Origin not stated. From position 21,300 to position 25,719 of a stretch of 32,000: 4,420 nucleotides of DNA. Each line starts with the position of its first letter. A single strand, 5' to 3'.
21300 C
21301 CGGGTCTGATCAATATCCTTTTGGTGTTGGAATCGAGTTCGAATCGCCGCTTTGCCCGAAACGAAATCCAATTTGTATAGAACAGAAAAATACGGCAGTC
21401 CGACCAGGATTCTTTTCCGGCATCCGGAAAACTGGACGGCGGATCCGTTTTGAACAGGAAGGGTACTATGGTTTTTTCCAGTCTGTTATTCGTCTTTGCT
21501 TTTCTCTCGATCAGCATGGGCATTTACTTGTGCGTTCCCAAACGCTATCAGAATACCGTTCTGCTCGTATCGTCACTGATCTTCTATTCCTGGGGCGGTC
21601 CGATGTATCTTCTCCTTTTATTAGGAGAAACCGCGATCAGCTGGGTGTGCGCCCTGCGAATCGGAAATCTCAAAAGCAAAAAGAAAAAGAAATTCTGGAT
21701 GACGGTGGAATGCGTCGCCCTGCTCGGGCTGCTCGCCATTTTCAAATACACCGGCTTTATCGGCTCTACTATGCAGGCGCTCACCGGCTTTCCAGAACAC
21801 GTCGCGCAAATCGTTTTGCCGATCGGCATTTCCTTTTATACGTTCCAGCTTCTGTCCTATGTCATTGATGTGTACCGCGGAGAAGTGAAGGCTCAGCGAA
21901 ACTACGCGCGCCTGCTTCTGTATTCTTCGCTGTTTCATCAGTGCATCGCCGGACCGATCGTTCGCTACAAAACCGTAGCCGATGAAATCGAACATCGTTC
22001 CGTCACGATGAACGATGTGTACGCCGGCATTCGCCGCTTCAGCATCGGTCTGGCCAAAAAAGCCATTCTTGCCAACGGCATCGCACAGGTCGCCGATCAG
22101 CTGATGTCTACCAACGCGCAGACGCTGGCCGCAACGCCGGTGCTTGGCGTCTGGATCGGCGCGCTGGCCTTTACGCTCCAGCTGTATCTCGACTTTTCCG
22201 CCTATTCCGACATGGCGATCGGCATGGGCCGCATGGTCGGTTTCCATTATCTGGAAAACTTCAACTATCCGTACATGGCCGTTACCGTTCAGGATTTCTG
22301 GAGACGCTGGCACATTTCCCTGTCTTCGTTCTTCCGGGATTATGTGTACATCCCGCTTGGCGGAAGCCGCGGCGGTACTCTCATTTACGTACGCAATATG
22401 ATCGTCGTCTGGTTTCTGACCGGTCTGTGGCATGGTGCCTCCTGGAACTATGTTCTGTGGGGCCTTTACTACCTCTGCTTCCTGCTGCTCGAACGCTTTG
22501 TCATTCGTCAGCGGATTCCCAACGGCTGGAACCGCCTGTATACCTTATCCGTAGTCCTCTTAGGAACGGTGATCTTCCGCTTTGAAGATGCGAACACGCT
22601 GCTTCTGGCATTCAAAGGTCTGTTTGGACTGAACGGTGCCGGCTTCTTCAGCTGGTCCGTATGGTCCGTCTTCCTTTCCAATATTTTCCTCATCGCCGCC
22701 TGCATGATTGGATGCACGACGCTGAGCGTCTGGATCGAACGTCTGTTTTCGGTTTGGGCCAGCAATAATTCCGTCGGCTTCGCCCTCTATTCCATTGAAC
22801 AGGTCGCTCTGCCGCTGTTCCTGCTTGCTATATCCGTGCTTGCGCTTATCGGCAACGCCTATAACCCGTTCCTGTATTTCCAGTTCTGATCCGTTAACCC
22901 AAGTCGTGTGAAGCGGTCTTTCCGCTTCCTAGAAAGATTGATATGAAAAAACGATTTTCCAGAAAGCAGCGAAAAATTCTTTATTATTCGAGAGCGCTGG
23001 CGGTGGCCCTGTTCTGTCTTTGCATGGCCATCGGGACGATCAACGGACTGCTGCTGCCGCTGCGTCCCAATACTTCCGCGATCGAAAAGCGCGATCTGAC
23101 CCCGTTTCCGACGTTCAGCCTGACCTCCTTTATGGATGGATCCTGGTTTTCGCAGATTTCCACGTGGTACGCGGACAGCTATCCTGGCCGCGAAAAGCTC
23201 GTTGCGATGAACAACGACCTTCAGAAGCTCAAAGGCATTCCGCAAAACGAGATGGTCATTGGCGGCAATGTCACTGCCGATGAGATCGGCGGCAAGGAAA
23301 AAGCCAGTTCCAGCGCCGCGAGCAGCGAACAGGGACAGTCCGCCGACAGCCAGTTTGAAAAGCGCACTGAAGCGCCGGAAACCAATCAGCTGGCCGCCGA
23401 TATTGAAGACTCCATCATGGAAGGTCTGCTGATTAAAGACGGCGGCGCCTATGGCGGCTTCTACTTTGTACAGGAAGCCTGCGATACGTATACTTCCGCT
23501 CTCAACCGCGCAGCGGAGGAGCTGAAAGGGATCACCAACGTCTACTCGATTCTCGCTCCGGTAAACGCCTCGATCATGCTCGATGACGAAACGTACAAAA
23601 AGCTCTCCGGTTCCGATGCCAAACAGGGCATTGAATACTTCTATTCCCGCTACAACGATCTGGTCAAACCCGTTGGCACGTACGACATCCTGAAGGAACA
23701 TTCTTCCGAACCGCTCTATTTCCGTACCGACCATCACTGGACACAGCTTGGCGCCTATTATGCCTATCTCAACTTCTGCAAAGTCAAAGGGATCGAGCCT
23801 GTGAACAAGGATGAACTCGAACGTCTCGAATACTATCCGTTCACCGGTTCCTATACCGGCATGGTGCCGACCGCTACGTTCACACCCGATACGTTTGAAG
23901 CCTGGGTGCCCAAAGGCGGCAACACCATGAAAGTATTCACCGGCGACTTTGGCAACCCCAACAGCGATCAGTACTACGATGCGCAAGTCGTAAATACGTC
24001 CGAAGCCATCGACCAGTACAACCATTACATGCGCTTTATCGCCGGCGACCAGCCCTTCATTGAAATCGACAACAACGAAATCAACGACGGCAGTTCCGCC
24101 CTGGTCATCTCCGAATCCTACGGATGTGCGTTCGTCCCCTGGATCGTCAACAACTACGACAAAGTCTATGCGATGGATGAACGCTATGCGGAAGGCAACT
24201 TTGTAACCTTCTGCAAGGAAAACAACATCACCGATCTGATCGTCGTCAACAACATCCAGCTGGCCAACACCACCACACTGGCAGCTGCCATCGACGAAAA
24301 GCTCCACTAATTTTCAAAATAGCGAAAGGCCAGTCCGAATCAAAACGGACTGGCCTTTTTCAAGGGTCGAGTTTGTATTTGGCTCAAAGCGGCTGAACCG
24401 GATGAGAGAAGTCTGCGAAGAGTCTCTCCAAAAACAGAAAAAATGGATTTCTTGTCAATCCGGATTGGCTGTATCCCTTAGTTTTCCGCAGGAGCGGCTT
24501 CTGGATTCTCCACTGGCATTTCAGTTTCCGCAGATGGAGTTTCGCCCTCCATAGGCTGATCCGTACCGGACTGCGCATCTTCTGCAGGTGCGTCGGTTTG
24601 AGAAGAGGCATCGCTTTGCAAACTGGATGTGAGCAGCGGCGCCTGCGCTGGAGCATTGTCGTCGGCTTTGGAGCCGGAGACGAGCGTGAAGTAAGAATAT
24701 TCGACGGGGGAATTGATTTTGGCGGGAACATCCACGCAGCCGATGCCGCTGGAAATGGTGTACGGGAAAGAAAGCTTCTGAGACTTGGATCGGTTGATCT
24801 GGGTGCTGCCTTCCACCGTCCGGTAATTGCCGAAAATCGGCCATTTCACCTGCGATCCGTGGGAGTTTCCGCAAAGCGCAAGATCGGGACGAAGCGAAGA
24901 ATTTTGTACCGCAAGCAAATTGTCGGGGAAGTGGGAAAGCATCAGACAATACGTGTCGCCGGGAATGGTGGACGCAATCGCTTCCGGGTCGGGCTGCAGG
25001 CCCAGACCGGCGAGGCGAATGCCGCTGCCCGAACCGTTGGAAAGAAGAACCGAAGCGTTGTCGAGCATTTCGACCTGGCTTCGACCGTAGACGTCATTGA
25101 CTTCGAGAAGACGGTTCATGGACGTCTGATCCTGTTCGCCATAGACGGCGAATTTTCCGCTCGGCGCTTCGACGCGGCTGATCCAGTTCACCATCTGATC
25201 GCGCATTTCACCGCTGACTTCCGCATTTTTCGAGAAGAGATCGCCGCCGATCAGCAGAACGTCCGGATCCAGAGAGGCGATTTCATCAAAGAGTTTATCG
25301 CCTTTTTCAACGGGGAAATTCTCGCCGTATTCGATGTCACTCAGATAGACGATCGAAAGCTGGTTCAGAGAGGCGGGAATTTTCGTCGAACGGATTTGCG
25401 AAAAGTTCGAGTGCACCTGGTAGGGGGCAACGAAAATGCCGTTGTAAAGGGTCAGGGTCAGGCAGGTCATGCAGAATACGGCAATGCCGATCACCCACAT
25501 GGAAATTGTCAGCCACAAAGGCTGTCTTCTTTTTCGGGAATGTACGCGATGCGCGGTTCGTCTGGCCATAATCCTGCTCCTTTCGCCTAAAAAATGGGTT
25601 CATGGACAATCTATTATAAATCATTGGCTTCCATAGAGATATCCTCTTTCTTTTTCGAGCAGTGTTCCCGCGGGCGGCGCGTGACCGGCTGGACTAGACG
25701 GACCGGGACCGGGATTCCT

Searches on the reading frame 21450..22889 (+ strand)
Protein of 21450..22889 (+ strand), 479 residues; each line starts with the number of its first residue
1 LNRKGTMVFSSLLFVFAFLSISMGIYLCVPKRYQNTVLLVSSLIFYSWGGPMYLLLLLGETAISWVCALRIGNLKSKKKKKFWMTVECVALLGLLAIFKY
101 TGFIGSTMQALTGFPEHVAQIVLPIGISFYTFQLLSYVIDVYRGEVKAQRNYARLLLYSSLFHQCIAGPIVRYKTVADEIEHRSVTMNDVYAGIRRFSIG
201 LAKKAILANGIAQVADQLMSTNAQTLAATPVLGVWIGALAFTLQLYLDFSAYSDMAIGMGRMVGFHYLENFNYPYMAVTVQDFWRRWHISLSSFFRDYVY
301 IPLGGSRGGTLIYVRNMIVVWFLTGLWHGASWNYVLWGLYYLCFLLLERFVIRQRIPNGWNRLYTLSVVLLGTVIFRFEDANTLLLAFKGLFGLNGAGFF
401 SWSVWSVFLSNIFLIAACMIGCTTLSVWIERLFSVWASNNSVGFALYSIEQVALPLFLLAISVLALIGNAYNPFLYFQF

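Call 65: search_protein_families(library=pfam, proteins=[window:21450-22889:+], max_evalue=0.01)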
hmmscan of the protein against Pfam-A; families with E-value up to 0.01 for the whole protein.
window:21450-22889:+ (479 aa): 2 families
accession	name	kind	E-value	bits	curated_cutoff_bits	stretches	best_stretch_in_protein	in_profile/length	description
PF03062.24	MBOAT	-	4.7e-27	95.6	27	1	151-374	80-323/337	MBOAT, membrane-bound O-acyltransferase family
PF13813.11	MBOAT_2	-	0.00015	22.4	25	1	270-330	4-66/85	Membrane bound O-acyl transferase family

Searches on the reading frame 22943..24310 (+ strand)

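Call 65: search_protein_families(library=pfam, proteins=[window:22943-24310:+], max_evalue=0.01)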
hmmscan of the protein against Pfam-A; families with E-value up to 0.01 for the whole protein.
window:22943-24310:+ (455 aa): 2 families
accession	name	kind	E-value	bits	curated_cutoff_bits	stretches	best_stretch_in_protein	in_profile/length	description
PF14286.12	DHHW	-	7.4e-75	253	25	1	48-410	1-384/385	DHHW protein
PF16822.11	ALGX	-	3.9e-05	23.9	26.5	1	251-276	97-124/268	SGNH hydrolase-like domain, acetyltransferase AlgX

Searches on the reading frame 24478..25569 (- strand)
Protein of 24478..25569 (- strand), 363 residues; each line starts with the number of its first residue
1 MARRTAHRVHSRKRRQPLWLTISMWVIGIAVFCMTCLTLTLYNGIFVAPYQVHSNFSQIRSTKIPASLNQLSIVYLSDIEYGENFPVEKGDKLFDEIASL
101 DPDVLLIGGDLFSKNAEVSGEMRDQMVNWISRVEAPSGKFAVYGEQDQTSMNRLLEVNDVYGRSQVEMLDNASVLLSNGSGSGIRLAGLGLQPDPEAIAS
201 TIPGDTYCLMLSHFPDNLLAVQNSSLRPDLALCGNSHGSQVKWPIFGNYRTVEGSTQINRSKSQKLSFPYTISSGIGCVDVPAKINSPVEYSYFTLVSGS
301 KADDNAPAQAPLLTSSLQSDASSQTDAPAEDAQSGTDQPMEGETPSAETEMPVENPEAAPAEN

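Call 65: search_protein_families(library=pfam, proteins=[window:24478-25569:-], max_evalue=0.01)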
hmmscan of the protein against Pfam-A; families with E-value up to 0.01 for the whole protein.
window:24478-25569:- (363 aa): 0 families

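Call 67: search_protein_families(library=padloc, proteins=[window:24478-25569:-], max_evalue=0.01)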
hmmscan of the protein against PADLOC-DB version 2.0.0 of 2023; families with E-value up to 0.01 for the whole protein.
window:24478-25569:- (363 aa): 0 families

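Call 98: search_solved_structures(query=window:24478-25569:-, max_evalue=1)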
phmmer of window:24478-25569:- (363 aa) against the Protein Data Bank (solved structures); distinct sequences matched with E-value up to 1: 13.
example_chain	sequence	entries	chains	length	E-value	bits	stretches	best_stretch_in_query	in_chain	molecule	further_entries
2fu5_C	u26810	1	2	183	0.15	14.5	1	239-303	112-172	Ras-related protein Rab-8A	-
7bwt_B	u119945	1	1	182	0.21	14.1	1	239-303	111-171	Ras-related protein Rab-8A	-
5szi_A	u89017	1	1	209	0.21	14.1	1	239-303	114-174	Ras-related protein Rab-8A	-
4lhx_A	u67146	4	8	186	0.21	14.1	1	239-303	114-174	Ras-related protein Rab-8A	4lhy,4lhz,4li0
9ikq_A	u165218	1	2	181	0.24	13.9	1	239-303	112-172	Ras-related protein Rab-8A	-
6sq2_A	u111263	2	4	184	0.24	13.9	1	239-303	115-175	Ras-related protein Rab-8A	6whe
6rir_A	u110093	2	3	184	0.24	13.8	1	239-303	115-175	Ras-related protein Rab-8A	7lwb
6stf_A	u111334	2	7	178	0.26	13.8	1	239-302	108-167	Ras-related protein Rab-8A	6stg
9m0o_D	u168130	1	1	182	0.27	13.7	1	239-302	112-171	Ras-related protein Rab-8A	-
6yx5_A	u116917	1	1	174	0.27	13.7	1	239-302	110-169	Ras-related protein Rab-8A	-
3qbt_A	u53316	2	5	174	0.27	13.7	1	239-302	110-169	Ras-related protein Rab-8A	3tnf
4lhv_A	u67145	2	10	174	0.27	13.7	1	239-302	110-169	Ras-related protein Rab-8A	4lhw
6zsi_A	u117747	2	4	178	0.28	13.6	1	239-302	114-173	Ras-related protein Rab-8A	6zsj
